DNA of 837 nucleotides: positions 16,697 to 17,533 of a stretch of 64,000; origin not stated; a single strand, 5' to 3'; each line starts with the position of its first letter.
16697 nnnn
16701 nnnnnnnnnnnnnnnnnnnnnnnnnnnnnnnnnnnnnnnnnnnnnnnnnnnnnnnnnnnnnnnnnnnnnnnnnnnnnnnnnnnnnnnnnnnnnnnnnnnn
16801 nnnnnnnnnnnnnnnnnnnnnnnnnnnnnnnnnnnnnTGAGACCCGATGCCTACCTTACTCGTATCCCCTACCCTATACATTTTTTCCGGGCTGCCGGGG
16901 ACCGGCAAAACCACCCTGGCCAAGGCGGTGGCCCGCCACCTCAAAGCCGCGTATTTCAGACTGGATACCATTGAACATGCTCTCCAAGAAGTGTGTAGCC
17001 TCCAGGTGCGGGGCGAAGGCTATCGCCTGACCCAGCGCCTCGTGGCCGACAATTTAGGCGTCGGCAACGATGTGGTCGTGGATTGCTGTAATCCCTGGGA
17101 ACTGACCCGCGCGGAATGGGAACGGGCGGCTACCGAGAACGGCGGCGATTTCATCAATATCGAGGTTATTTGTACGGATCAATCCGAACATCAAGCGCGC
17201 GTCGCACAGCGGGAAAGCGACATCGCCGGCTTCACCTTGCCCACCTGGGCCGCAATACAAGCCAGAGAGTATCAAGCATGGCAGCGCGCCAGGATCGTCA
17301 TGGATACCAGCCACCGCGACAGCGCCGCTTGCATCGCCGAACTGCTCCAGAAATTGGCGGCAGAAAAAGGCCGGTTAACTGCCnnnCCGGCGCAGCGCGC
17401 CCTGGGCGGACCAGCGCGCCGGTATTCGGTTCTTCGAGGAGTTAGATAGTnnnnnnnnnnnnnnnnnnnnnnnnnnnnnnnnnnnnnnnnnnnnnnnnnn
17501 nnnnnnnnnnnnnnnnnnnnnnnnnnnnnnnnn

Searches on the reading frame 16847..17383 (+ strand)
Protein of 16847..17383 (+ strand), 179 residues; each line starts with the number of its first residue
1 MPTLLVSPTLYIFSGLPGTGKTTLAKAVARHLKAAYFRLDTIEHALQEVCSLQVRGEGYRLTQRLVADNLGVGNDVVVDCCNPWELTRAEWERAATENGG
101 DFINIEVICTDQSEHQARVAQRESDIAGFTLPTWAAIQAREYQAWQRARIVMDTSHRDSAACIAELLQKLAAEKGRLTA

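Call 56: find_encoding_contigs(protein=window:16847-17383:+, flank=10000, max_places=1)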
Protein window:16847-17383:+ (179 aa): 10 contigs read that carry it; 1 place shown.
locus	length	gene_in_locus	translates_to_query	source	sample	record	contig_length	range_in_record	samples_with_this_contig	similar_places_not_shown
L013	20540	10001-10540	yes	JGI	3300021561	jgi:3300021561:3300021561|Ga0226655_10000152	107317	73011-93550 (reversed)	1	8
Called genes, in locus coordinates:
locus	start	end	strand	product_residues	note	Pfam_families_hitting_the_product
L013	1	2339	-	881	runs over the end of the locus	PF13191:AAA_16, PF13424:TPR_12 (faint), PF25873:WHD_MalT, PF17874:TPR_MalT, PF00515:TPR_1 (faint), PF00196:GerE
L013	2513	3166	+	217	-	PF13508:Acetyltransf_7, PF00583:Acetyltransf_1, PF13673:Acetyltransf_10 (weak)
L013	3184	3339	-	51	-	-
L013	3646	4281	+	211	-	PF00881:Nitroreductase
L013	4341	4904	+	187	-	-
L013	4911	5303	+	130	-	PF12680:SnoaL_2 (weak)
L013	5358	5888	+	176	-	PF01327:Pep_deformylase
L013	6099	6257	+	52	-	-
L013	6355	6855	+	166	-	-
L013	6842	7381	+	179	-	PF00383:dCMP_cyt_deam_1, PF14437:MafB19-deam, PF14439:Bd3614-deam (weak)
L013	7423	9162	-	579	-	PF00664:ABC_membrane, PF00005:ABC_tran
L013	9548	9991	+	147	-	PF04191:PEMT, PF04140:ICMT (weak)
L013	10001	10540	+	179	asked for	PF00004:AAA (weak), PF13238:AAA_18 (faint), PF13671:AAA_33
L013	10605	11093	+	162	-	PF02627:CMD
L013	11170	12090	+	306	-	PF13302:Acetyltransf_3 (faint), PF00583:Acetyltransf_1, PF13527:Acetyltransf_9 (weak), PF13673:Acetyltransf_10, PF13508:Acetyltransf_7, PF08445:FR47 (weak)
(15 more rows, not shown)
